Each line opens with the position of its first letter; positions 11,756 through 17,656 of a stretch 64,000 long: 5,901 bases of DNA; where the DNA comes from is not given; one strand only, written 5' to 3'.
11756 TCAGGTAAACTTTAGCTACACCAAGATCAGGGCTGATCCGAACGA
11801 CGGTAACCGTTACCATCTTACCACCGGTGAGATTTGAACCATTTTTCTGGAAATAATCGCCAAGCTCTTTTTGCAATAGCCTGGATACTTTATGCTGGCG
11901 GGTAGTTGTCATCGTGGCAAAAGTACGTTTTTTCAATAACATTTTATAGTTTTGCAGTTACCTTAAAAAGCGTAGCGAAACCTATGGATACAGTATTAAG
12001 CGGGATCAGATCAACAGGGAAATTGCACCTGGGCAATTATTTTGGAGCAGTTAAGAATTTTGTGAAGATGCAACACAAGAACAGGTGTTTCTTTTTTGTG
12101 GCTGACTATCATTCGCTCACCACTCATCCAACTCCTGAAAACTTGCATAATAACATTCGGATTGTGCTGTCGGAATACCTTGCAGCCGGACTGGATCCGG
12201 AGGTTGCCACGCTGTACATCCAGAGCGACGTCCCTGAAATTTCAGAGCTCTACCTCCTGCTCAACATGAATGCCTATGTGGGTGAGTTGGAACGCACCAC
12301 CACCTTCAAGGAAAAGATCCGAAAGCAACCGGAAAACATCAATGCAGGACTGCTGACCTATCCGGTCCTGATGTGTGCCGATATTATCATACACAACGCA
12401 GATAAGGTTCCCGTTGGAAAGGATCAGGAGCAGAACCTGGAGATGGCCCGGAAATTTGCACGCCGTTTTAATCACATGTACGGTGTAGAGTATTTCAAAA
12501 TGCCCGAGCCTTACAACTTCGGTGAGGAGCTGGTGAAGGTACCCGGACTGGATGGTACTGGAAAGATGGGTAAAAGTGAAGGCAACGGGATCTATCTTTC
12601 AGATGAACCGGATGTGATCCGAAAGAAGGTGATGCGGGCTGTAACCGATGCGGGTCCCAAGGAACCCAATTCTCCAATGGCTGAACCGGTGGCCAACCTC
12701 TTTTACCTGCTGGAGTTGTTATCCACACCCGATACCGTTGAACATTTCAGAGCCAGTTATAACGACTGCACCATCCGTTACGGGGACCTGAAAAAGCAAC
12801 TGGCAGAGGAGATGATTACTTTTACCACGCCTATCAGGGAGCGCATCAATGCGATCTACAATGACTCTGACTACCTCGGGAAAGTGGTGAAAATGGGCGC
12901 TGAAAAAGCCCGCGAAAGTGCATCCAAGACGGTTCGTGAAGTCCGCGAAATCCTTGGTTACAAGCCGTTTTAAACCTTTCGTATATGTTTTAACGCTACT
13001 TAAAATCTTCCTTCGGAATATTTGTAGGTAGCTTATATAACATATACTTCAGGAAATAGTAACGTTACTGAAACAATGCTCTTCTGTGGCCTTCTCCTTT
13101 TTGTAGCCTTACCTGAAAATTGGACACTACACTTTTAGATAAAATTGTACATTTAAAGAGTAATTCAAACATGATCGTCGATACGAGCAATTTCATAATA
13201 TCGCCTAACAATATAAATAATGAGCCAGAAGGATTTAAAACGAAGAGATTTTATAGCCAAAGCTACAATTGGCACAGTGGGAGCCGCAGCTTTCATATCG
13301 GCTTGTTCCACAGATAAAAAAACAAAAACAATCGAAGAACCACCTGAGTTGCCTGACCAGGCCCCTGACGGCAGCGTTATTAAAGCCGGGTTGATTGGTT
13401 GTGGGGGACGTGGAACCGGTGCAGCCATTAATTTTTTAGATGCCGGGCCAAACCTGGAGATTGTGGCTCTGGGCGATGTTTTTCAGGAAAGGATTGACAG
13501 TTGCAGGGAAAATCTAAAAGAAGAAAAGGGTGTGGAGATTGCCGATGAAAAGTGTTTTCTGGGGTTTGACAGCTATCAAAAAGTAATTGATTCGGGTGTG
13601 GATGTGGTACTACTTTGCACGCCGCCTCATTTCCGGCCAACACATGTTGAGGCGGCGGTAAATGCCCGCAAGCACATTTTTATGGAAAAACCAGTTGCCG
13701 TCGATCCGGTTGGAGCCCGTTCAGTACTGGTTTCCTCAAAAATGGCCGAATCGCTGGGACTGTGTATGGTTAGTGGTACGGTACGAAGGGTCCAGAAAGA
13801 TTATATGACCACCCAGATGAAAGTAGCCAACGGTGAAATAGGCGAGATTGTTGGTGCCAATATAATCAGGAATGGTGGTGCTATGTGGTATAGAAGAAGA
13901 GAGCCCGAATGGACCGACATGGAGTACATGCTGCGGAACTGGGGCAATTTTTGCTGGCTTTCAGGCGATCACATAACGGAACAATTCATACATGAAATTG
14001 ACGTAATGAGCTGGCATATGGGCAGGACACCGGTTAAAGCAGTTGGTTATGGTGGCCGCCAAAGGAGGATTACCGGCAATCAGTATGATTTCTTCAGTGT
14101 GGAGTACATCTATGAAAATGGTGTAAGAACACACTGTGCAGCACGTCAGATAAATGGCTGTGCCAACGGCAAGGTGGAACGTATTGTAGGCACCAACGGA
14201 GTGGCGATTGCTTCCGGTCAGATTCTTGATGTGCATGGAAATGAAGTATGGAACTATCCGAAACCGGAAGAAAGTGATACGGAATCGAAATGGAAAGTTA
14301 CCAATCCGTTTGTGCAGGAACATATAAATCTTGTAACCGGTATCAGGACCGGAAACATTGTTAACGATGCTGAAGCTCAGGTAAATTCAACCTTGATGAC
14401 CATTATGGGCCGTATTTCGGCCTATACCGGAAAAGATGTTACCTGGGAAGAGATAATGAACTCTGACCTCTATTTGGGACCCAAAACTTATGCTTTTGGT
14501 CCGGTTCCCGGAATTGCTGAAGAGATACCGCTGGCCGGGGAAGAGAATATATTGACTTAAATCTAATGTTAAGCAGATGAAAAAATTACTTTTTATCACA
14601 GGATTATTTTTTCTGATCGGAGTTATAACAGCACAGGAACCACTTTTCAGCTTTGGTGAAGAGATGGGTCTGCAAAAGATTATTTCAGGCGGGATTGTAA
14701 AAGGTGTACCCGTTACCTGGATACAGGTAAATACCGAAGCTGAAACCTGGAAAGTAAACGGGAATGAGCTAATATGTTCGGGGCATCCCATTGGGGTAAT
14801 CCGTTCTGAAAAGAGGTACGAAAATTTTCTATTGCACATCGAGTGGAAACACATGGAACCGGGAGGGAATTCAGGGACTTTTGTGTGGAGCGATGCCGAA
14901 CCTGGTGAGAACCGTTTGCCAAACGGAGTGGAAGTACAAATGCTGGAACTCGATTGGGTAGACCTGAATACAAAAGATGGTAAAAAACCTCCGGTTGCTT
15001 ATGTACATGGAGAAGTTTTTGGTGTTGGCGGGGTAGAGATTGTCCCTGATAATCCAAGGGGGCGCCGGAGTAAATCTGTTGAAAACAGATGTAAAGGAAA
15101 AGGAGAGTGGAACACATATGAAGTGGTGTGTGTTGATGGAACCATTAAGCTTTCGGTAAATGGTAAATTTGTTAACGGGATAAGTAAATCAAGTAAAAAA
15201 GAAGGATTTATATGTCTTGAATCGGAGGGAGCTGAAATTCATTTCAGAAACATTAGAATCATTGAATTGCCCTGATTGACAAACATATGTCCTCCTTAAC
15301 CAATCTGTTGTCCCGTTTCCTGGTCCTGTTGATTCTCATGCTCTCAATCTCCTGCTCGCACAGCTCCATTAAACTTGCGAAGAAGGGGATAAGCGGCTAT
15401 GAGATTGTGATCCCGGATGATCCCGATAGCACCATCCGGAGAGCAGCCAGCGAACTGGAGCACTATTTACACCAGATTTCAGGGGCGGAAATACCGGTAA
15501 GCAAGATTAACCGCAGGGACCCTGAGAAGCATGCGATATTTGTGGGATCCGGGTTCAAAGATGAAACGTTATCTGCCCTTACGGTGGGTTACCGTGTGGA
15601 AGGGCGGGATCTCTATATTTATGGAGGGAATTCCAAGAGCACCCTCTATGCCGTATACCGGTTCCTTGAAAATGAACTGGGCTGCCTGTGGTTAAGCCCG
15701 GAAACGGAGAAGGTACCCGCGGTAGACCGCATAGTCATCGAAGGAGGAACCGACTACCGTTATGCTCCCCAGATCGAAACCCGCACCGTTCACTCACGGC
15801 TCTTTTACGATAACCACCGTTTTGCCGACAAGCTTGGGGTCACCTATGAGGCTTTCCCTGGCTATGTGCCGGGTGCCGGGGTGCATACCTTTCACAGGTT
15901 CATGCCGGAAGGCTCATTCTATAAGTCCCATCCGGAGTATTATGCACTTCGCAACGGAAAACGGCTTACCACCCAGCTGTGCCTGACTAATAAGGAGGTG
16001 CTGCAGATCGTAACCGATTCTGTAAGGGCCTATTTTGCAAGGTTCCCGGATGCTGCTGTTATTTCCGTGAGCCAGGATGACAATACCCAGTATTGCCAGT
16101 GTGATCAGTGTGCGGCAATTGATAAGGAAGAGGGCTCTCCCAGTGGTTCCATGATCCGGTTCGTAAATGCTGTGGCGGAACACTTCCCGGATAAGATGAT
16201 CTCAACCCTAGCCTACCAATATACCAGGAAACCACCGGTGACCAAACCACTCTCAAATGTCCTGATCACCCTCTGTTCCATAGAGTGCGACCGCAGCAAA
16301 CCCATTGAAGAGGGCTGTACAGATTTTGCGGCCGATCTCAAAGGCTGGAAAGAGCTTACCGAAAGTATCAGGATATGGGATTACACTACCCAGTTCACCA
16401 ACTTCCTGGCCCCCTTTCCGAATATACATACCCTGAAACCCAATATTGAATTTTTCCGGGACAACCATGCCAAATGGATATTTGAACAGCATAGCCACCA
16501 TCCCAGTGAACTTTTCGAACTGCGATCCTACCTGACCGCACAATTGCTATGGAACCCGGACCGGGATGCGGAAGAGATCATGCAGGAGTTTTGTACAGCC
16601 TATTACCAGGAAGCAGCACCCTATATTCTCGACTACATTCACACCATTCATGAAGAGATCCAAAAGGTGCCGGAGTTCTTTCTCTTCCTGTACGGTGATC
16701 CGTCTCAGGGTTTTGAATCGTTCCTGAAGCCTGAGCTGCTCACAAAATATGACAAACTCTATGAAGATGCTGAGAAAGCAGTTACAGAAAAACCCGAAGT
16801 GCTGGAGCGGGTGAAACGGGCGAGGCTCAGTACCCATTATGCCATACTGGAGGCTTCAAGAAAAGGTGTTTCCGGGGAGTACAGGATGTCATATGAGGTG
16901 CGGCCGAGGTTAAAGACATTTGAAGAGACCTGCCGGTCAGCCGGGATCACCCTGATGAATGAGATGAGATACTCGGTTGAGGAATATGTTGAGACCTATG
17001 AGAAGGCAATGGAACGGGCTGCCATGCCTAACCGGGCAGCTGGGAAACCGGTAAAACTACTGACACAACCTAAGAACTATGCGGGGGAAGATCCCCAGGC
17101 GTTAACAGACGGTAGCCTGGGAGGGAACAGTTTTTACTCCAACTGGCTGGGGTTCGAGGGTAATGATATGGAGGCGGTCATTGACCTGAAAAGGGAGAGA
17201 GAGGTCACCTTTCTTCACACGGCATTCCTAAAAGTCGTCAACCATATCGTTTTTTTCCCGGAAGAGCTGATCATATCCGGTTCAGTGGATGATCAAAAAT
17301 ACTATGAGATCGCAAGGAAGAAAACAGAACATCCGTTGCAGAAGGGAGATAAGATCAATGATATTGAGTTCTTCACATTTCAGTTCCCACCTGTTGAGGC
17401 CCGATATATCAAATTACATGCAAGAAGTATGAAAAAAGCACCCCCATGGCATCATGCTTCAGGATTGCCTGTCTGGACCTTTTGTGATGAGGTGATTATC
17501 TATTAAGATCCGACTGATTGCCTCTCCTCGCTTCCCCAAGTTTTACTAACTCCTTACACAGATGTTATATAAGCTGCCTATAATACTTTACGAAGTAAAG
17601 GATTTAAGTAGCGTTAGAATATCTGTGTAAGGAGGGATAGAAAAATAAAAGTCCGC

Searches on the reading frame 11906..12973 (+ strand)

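Call 35: search_protein_families(library=pfam, proteins=[window:11906-12973:+])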
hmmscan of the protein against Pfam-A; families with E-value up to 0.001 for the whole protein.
window:11906-12973:+ (355 aa): 1 family
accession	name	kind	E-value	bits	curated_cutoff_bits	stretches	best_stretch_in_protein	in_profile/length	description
PF00579.31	tRNA-synt_1b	-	3.5e-64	217.4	21.1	1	29-306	7-290/292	tRNA synthetases class I (W and Y)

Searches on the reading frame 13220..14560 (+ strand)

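Call 9: search_protein_families(library=pfam, proteins=[window:13220-14560:+])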
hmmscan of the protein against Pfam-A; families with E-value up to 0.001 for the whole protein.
window:13220-14560:+ (446 aa): 3 families
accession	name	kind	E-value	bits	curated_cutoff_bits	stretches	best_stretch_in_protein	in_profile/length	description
PF01408.29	GFO_IDH_MocA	-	1.4e-13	52.1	24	1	54-170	1-106/120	Oxidoreductase family, NAD-binding Rossmann fold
PF22725.1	GFO_IDH_MocA_C3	-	2.2e-06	28.1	27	1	199-328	5-122/124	GFO/IDH/MocA C-terminal domain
PF02894.22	GFO_IDH_MocA_C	-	1.5e-05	25.3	22.9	1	202-377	4-185/218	Oxidoreductase family, C-terminal alpha/beta domain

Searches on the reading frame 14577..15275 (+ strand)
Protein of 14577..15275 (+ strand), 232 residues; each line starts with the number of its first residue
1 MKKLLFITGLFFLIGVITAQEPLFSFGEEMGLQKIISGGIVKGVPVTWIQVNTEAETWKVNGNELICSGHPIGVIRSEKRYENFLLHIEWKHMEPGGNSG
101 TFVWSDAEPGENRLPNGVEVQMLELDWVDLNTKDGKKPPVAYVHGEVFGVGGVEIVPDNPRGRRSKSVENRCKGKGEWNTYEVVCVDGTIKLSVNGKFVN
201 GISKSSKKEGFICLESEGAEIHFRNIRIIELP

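Call 9: search_protein_families(library=pfam, proteins=[window:14577-15275:+])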
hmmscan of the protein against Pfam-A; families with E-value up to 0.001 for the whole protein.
window:14577-15275:+ (232 aa): 1 family
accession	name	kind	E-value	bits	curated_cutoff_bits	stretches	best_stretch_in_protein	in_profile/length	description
PF06439.18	3keto-disac_hyd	-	3.4e-30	105.9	26.8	1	48-228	14-186/187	3-keto-disaccharide hydrolase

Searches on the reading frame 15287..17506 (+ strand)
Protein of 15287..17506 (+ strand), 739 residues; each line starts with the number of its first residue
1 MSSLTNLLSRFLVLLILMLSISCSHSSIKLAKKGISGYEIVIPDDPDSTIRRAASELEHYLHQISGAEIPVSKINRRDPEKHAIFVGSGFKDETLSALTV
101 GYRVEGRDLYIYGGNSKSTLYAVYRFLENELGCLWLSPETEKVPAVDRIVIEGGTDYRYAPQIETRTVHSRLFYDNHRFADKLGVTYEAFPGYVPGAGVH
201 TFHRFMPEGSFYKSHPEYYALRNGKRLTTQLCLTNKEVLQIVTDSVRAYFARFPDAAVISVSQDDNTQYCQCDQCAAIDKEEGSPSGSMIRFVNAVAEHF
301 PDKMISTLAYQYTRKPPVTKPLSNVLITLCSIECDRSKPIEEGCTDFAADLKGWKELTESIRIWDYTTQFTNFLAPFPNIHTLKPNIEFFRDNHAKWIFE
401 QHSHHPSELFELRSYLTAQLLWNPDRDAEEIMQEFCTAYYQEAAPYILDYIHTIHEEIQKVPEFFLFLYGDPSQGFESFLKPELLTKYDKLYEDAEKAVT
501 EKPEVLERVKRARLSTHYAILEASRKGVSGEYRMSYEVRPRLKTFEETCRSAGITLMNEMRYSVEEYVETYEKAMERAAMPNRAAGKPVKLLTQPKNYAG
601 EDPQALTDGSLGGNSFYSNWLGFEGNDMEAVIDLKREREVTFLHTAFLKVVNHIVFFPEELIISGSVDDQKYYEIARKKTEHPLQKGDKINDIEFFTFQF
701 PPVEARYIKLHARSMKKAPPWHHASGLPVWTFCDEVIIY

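Call 9: search_protein_families(library=pfam, proteins=[window:15287-17506:+])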
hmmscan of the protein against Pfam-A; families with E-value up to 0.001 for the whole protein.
window:15287-17506:+ (739 aa): 2 families
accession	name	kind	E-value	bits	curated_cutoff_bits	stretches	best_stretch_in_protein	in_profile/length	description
PF16126.11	DUF4838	-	1.1e-106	357.1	26.6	1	135-451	1-324/325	Domain of unknown function (DUF4838)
PF00754.31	F5_F8_type_C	-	1.9e-07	31.7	28.2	1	599-717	10-117/127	F5/8 type C domain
